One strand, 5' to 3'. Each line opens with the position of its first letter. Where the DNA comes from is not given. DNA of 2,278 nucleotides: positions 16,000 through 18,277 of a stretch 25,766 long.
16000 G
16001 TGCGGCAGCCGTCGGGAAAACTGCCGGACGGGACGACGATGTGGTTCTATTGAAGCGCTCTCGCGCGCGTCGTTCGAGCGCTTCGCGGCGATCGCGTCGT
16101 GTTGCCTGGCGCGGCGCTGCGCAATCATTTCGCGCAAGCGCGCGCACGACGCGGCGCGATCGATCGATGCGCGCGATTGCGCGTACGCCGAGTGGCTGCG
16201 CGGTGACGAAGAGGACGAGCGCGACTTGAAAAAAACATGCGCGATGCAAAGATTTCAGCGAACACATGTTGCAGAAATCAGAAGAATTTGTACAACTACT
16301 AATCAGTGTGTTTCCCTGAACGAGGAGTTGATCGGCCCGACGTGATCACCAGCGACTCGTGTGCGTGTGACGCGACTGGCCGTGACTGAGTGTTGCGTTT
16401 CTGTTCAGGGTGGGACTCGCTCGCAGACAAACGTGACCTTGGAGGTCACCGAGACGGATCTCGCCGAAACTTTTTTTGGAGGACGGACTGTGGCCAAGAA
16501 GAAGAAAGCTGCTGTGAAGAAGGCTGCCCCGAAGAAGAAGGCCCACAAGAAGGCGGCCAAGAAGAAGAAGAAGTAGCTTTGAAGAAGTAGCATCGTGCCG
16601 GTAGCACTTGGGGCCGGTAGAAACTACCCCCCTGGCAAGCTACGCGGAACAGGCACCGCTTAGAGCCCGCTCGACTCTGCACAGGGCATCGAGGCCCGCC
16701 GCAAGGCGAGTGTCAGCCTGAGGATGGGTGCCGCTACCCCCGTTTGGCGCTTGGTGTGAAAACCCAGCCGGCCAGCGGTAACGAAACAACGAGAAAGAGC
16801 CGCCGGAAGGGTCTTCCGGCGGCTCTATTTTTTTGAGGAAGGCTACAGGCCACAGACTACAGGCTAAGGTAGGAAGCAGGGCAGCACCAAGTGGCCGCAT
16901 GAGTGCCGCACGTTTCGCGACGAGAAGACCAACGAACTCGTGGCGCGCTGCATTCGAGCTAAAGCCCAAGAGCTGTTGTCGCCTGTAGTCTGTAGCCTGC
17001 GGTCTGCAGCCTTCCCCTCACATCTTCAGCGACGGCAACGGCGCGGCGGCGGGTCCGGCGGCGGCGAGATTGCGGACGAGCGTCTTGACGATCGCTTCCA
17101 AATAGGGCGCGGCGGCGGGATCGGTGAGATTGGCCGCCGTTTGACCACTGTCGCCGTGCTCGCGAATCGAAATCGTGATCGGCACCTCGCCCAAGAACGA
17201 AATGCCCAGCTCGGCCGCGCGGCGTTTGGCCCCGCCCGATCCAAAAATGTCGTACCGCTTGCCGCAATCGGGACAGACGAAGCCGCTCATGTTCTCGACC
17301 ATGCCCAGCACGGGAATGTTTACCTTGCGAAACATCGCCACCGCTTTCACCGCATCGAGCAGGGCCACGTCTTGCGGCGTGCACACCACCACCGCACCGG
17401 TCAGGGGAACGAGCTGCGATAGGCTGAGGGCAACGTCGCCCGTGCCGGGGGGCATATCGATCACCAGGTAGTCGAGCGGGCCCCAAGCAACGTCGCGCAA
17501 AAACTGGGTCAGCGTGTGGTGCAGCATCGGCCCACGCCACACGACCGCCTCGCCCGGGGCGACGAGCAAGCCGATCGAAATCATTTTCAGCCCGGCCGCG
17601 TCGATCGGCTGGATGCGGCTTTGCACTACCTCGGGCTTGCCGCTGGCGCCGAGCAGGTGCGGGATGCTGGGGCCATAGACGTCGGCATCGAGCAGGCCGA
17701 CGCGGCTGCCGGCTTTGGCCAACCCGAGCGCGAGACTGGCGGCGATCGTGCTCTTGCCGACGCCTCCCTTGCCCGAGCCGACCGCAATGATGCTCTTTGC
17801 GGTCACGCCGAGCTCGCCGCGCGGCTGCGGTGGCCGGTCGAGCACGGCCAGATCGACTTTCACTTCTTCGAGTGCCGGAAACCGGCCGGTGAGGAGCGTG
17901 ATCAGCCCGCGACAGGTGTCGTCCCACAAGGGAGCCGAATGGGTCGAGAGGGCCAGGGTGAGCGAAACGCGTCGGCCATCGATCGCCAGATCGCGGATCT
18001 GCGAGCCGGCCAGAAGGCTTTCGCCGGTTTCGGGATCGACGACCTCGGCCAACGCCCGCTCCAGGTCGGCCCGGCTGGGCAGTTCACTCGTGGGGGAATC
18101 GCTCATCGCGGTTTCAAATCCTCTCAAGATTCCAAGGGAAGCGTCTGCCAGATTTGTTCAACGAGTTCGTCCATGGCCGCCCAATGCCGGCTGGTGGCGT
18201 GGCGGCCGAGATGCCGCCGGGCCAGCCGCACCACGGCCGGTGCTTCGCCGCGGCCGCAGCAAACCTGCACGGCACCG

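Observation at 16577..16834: About 200-nt highly structured RNA between the micropeptide stop and a strong terminator: candidate new ncRNA or peptide-RNA system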

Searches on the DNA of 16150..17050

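Call 4: search_rna_families(source=window, start=16150, end=17050, threshold=evalue, max_evalue=10, show_alignments=4)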
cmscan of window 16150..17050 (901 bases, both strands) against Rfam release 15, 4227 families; matches with E-value up to 10: 9.
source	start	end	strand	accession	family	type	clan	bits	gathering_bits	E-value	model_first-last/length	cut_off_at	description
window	16794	16851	-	RF02901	AaHKsRNA41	Gene; sRNA;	-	33.6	97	8.2e-06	1-187/187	no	Aggregatibacter sRNA 41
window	16734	16829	+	RF02552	RcsR1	Gene; sRNA;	-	22.8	60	0.037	1-96/96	no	RcsR1 sRNA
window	16793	16882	-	RF02552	RcsR1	Gene; sRNA;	-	16.3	60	1.6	1-96/96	no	RcsR1 sRNA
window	16787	16835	+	RF00714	MIR535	Gene; miRNA;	-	15.3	64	6.3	13-85/95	no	MIR535 microRNA precursor family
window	16671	16832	+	RF02356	BjrC1505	Gene; sRNA;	-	15.2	50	4.2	1-140/140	no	Alphaproteobacterial sRNA BjrC1505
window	16781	16836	+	RF00036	RRE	Cis-reg;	-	14.4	104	0.084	1-337/337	no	HIV Rev response element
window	16796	16826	+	RF00131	mir-30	Gene; miRNA;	-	14.4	50.2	5.8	1-77/77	no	mir-30 microRNA precursor family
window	16749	16839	+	RF00236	ctRNA_pGA1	Gene; antisense;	-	14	45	7.8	1-79/79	no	ctRNA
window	16384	16523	+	RF01884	LINC00901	Gene; lncRNA;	-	13.1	55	8.5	1-152/152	no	Non-coding RNA BC040587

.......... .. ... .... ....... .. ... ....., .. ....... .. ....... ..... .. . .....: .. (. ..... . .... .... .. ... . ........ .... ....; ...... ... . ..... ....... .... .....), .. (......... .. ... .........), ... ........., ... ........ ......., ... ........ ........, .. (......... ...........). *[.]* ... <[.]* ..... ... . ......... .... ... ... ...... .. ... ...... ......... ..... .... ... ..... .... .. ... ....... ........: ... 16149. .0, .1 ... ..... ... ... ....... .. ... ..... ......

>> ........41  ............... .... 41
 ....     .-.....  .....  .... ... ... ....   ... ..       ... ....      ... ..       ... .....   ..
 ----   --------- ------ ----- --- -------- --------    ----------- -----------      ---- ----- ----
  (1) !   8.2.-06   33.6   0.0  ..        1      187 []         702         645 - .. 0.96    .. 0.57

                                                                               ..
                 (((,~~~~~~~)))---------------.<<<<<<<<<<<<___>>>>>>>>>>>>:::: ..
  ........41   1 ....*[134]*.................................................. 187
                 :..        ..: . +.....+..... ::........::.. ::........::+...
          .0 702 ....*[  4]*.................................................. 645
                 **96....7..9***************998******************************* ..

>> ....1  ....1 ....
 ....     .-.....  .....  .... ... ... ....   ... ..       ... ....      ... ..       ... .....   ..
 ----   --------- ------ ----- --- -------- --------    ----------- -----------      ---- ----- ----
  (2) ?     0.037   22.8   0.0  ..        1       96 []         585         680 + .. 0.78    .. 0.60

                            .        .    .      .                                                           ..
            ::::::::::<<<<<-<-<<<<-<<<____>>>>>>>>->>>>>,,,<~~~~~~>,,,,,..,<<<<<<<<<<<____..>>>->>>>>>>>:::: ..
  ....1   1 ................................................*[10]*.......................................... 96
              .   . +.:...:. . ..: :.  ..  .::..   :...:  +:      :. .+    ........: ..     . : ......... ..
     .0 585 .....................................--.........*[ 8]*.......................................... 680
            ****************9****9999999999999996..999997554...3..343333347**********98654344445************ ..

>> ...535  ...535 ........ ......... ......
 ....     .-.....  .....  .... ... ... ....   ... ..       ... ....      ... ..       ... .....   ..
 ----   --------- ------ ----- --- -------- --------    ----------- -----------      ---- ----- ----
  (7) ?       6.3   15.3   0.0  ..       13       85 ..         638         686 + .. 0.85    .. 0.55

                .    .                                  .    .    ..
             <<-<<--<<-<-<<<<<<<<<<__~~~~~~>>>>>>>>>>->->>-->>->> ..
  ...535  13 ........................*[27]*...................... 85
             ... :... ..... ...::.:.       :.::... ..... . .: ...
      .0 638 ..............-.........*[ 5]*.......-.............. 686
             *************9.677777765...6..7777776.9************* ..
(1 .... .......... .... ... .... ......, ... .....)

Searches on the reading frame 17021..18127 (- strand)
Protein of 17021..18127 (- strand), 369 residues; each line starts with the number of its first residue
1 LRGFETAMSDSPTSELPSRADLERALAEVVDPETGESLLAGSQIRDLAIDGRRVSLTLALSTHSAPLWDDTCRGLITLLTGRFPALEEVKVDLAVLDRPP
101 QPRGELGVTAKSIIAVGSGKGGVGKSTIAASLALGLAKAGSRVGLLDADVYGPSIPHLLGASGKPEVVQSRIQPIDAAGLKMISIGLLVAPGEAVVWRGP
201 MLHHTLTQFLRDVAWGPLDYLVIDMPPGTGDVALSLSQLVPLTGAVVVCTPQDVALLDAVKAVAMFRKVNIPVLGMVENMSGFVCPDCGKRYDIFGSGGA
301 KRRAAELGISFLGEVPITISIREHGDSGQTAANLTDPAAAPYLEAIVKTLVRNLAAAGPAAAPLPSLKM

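Call 41: find_homologous_proteins(query=window:17021-18127:-, max_evalue=1e-50)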
Query window:17021-18127:- (369 aa): 7975 proteins with E <= 1e-50 among 8000 candidates; the best 120 are listed.
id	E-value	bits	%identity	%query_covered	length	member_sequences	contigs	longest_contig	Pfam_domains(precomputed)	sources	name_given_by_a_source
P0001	1.5e-229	779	100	98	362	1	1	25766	PF10609.16,PF01656.30,PF01883.25,PF13614.13,PF09140.18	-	-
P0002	5.3e-202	689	86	98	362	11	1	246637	PF10609.16,PF01656.30,PF01883.25,PF13614.13,PF09140.18,PF02374.22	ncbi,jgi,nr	ncbi:MAG TPA: Mrp/NBP35 family ATP-binding protein [Pirellulales bacterium]|jgi:ATP-binding protein 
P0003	3.8e-194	663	83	98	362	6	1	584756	PF10609.16,PF01656.30,PF01883.25,PF13614.13,PF09140.18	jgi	jgi:ATP-binding protein involved in chromosome partitioning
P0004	1.6e-190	651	83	98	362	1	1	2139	PF10609.16,PF01656.30,PF01883.25,PF13614.13,PF09140.18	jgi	jgi:ATP-binding protein involved in chromosome partitioning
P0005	3.6e-172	591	76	95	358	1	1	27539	PF10609.16,PF01656.30,PF01883.25,PF13614.13,PF09140.18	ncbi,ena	-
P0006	1.6e-171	589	77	95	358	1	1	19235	PF10609.16,PF01656.30,PF01883.25,PF13614.13,PF09140.18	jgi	jgi:ATP-binding protein involved in chromosome partitioning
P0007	1.6e-168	579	75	95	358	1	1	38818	PF10609.16,PF01656.30,PF01883.25,PF13614.13,PF09140.18,PF02374.22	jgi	jgi:ATP-binding protein involved in chromosome partitioning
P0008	3.0e-167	574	79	93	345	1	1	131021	PF10609.16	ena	-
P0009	2.6e-166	571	75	95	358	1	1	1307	PF10609.16,PF01656.30,PF01883.25,PF13614.13,PF09140.18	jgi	jgi:ATP-binding protein involved in chromosome partitioning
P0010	5.2e-161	554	73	95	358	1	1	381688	PF10609.16,PF01656.30,PF01883.25,PF13614.13,PF09140.18,PF02374.22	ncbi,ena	-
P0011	5.3e-160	551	71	96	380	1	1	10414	PF10609.16,PF01656.30,PF01883.25,PF13614.13,PF09140.18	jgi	-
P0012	2.5e-159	548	72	93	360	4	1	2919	PF10609.16,PF01656.30,PF01883.25,PF13614.13,PF09140.18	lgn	-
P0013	5.8e-156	537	69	98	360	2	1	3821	PF10609.16,PF01656.30,PF01883.25,PF13614.13,PF09140.18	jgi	jgi:ATP-binding protein involved in chromosome partitioning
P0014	5.1e-155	534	68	98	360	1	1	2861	PF10609.16,PF01656.30,PF01883.25,PF13614.13,PF09140.18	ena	-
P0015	6.5e-155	534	69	95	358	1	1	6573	PF10609.16,PF01656.30,PF01883.25,PF13614.13,PF09140.18,PF02374.22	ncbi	-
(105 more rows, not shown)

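Call 42: find_encoding_contigs(protein=P0002, flank=1500, max_places=3)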
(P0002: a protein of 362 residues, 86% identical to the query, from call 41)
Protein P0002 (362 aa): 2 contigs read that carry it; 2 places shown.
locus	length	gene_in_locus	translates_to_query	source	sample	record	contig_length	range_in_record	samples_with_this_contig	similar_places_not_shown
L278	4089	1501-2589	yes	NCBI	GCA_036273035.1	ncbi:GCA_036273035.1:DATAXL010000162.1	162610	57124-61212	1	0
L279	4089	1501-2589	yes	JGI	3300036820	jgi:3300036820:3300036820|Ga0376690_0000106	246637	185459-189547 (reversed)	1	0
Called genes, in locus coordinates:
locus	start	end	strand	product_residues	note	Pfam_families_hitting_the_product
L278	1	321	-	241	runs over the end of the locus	PF02861:Clp_N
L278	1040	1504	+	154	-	-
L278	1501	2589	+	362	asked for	PF01883:FeS_assembly_P, PF10609:ParA, PF01656:CbiA, PF02374:ArsA_ATPase (faint), PF09140:MipZ (weak), PF13614:AAA_31 (weak)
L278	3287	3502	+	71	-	-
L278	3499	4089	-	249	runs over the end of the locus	-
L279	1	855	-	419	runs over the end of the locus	PF02861:Clp_N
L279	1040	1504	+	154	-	-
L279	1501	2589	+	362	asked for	PF01883:FeS_assembly_P, PF10609:ParA, PF01656:CbiA, PF02374:ArsA_ATPase (faint), PF09140:MipZ (weak), PF13614:AAA_31 (weak)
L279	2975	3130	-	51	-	-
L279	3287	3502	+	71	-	-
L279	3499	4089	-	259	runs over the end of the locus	-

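Call 43: find_encoding_contigs(protein=P0003, flank=1500, max_places=3)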
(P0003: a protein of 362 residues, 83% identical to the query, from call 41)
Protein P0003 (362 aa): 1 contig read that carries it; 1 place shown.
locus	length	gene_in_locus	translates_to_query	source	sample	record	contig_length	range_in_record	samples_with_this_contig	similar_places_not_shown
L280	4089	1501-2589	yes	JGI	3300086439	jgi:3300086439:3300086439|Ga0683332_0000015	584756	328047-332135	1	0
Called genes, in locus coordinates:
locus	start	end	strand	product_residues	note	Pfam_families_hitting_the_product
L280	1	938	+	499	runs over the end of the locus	PF00158:Sigma54_activat, PF14532:Sigma54_activ_2, PF25601:AAA_lid_14, PF02954:HTH_8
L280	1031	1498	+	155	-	-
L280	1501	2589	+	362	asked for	PF01883:FeS_assembly_P, PF10609:ParA, PF01656:CbiA, PF09140:MipZ (weak), PF13614:AAA_31 (weak)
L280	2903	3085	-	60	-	-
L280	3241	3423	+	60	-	-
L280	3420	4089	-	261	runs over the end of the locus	-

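Call 44: find_encoding_contigs(protein=P0004, flank=1500, max_places=2)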
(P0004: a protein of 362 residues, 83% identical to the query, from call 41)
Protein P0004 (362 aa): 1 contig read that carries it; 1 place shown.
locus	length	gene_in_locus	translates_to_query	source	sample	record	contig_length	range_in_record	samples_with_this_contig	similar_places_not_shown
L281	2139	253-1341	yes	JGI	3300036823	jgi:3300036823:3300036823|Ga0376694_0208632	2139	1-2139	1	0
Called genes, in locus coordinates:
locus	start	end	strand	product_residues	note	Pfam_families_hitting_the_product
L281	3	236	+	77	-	?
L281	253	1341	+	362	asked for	PF01883:FeS_assembly_P, PF10609:ParA, PF01656:CbiA, PF09140:MipZ (weak), PF13614:AAA_31 (weak)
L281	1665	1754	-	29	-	-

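Call 45: find_encoding_contigs(protein=P0005, flank=1500, max_places=2)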
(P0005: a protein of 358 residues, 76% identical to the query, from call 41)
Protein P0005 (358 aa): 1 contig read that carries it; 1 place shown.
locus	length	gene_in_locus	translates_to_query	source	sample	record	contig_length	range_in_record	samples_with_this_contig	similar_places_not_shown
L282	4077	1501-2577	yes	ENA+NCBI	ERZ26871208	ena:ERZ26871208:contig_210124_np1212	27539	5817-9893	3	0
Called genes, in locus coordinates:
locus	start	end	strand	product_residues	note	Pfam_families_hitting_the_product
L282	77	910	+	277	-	PF14532:Sigma54_activ_2 (weak), PF25601:AAA_lid_14, PF02954:HTH_8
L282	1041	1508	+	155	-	-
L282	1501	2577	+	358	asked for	PF01883:FeS_assembly_P, PF09140:MipZ (weak), PF10609:ParA, PF13614:AAA_31, PF01656:CbiA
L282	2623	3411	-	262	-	PF08305:NPCBM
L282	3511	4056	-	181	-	-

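Call 47: find_encoding_contigs(protein=P0006, flank=1500, max_places=2)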
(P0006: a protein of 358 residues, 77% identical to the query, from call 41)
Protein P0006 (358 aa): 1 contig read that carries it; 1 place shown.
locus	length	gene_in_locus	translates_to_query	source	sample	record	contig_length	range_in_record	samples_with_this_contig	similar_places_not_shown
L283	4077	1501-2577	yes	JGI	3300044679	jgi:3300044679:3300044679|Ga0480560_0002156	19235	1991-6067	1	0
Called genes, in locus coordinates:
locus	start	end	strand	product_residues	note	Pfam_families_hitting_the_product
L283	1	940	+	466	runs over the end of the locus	PF00158:Sigma54_activat, PF14532:Sigma54_activ_2, PF25601:AAA_lid_14, PF02954:HTH_8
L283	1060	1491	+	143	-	-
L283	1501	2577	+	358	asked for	PF01883:FeS_assembly_P, PF09140:MipZ (weak), PF10609:ParA, PF13614:AAA_31 (weak), PF01656:CbiA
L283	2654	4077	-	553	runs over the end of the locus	PF08305:NPCBM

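Call 48: find_encoding_contigs(protein=P0007, flank=1500, max_places=2)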
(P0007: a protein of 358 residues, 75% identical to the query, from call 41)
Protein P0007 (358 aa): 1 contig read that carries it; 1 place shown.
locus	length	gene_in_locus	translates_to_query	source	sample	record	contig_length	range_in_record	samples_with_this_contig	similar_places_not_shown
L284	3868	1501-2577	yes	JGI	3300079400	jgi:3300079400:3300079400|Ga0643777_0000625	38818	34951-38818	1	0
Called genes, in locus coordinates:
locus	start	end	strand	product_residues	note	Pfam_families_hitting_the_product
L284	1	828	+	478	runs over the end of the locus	PF08448:PAS_4 (weak), PF13188:PAS_8 (faint), PF00158:Sigma54_activat, PF14532:Sigma54_activ_2, PF25601:AAA_lid_14, PF02954:HTH_8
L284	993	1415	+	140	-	-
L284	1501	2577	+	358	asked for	PF01883:FeS_assembly_P, PF02374:ArsA_ATPase (faint), PF09140:MipZ (weak), PF10609:ParA, PF13614:AAA_31 (weak), PF01656:CbiA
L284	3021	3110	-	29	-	-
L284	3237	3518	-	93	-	-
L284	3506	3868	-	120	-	?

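Call 49: find_encoding_contigs(protein=P0008, flank=1500, max_places=2)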
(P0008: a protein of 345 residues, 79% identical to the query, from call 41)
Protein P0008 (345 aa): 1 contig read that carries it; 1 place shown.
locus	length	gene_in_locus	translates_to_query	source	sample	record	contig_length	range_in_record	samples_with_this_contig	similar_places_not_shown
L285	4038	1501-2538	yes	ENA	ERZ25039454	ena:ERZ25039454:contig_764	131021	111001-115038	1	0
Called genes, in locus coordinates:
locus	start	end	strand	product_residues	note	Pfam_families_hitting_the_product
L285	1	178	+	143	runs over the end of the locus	PF02954:HTH_8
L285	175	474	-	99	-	PF02861:Clp_N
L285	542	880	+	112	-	-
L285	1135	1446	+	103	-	-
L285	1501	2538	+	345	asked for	PF10609:ParA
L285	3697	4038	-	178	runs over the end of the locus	-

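Call 50: find_encoding_contigs(protein=P0010, flank=1500, max_places=2)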
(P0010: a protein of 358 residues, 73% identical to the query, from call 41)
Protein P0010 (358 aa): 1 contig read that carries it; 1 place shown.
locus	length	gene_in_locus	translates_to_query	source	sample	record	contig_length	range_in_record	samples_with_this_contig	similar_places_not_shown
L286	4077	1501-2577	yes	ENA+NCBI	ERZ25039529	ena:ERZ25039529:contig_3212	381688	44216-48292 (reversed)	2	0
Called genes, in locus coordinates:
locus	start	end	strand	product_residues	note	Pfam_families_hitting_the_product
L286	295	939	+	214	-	PF25601:AAA_lid_14, PF02954:HTH_8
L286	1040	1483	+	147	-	-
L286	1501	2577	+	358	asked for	PF01883:FeS_assembly_P, PF02374:ArsA_ATPase (faint), PF09140:MipZ (weak), PF10609:ParA, PF13614:AAA_31 (weak), PF01656:CbiA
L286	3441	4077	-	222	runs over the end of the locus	-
